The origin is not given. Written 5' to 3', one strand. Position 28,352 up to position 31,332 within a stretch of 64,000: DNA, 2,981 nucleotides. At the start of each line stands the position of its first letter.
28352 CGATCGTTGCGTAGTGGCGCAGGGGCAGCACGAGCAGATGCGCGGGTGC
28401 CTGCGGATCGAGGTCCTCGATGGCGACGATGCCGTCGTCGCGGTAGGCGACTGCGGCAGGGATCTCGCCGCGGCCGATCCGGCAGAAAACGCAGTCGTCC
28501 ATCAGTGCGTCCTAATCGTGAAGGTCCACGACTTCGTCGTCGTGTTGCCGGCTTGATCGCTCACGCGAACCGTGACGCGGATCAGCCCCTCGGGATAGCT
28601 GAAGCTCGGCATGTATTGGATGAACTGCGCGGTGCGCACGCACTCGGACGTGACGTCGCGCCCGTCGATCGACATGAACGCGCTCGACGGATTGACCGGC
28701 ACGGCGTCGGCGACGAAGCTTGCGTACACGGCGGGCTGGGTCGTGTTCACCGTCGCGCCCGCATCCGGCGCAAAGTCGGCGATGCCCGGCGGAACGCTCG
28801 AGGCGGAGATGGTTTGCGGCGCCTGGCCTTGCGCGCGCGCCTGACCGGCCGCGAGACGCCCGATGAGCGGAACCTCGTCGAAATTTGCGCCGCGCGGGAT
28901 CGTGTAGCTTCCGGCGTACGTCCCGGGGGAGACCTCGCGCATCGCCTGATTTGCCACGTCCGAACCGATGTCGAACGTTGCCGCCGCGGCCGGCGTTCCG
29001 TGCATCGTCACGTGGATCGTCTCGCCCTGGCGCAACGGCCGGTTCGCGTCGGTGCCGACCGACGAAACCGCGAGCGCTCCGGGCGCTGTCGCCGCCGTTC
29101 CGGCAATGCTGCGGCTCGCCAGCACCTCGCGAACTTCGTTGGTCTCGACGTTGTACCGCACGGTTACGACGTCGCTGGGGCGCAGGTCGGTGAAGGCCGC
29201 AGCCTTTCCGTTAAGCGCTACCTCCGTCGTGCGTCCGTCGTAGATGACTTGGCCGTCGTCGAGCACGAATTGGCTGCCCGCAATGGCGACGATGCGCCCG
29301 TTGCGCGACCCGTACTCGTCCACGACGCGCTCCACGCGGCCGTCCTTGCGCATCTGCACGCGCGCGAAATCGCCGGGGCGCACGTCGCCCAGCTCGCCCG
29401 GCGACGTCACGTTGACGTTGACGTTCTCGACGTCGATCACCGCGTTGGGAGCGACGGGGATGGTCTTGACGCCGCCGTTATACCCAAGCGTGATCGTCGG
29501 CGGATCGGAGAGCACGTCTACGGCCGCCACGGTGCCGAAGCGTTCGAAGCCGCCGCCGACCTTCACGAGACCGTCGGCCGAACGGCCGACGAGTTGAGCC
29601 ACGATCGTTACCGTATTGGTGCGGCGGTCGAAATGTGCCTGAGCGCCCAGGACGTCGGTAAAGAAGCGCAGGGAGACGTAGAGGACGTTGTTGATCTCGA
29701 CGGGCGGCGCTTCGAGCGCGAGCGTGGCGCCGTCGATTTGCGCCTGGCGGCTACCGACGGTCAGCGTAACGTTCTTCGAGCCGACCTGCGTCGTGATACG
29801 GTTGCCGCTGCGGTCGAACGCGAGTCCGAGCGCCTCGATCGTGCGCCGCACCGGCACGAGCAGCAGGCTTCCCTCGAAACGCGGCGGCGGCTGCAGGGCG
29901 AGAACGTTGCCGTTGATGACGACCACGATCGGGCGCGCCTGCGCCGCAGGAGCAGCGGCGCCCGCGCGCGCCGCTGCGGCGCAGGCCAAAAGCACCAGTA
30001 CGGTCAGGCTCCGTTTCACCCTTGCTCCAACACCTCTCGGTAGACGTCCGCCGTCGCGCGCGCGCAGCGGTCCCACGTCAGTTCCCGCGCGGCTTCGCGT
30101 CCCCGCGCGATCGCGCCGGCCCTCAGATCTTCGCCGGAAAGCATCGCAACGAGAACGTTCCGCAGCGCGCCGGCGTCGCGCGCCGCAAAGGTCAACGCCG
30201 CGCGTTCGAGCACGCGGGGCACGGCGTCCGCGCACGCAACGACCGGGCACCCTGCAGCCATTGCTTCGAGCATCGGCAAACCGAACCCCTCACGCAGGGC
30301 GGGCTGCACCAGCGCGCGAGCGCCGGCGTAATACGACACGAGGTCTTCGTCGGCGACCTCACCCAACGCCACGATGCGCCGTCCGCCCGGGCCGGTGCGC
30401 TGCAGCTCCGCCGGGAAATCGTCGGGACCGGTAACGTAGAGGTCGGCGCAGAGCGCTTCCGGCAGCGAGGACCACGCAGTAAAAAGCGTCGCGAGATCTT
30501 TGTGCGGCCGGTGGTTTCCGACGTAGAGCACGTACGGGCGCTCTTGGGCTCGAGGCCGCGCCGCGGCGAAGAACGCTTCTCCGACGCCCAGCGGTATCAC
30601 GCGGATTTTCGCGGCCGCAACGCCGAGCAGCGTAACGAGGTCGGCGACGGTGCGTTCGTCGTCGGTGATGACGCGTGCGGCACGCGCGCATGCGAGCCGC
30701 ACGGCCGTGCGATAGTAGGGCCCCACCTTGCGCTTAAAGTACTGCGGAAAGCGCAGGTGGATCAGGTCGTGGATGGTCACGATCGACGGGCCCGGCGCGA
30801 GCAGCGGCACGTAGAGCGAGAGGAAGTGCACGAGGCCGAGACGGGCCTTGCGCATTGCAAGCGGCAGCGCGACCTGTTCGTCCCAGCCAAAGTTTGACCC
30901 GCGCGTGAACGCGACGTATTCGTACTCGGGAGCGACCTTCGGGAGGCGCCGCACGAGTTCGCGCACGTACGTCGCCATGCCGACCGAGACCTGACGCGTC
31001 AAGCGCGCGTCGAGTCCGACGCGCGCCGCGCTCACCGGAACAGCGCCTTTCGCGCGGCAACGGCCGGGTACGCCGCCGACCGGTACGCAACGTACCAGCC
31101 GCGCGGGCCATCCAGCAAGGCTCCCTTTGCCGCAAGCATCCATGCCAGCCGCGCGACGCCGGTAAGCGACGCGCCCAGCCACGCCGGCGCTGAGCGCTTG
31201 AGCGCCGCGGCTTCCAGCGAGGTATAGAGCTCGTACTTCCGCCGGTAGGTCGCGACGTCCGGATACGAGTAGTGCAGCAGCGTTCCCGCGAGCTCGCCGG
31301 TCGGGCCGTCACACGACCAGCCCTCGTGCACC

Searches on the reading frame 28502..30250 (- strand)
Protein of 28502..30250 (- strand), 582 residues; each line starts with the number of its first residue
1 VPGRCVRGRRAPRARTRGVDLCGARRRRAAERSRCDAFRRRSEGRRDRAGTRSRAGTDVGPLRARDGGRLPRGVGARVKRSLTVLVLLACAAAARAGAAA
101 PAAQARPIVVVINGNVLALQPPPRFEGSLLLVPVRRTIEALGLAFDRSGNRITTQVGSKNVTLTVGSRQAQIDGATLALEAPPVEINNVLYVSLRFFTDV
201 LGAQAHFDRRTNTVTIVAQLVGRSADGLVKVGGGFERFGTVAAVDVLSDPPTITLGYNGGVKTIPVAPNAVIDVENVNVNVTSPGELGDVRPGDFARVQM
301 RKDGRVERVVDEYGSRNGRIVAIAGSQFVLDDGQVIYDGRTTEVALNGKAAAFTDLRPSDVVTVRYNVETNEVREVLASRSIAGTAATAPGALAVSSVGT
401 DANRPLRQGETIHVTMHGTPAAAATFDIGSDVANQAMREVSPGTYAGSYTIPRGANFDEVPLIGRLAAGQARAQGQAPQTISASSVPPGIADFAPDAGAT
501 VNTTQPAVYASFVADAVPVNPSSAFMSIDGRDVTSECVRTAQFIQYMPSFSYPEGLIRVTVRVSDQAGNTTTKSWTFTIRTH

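Call 71: search_protein_families(library=pfam, proteins=[window:28502-30250:-], max_evalue=0.001)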
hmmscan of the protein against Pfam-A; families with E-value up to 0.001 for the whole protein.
window:28502-30250:- (582 aa): 2 families
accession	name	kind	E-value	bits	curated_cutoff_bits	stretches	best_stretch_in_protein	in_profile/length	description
PF07833.16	Cu_amine_oxidN1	-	1.1e-19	70.8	24.2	1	111-216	1-108/108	Copper amine oxidase N-terminal domain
PF19077.6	Big_13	-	0.0008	20.3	27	0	512-579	31-100/102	Bacterial Ig-like domain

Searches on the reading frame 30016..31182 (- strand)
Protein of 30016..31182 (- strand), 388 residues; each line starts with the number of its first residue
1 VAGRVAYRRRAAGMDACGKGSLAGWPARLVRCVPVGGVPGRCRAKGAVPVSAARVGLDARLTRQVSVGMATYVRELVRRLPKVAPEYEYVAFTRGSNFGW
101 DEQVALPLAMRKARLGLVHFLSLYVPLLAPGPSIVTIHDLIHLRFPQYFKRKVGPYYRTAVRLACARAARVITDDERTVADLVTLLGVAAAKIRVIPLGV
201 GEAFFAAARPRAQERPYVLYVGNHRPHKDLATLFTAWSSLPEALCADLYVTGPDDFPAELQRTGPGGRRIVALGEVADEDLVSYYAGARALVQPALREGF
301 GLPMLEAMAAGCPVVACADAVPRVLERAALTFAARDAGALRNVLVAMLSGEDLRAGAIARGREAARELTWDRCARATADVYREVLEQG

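Call 71: search_protein_families(library=pfam, proteins=[window:30016-31182:-], max_evalue=0.001)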
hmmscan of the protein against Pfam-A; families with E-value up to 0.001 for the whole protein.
window:30016-31182:- (388 aa): 5 families
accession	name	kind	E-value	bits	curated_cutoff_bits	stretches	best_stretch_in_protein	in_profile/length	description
PF13692.12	Glyco_trans_1_4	-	1.1e-19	71.5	27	1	215-348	1-140/142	Glycosyl transferases group 1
PF00534.26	Glycos_transf_1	-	9.8e-18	64.7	26.4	1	210-362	10-170/172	Glycosyl transferases group 1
PF13439.12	Glyco_transf_4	-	1.1e-12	48.7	28.5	1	94-200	52-166/170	Glycosyltransferase Family 4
PF13524.12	Glyco_trans_1_2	-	1.2e-05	25.7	25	1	240-375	12-140/144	Glycosyl transferase-like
PF20706.3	GT4-conflict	-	0.00016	21.3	26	1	279-316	273-310/385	Family 4 Glycosyltransferase in conflict systems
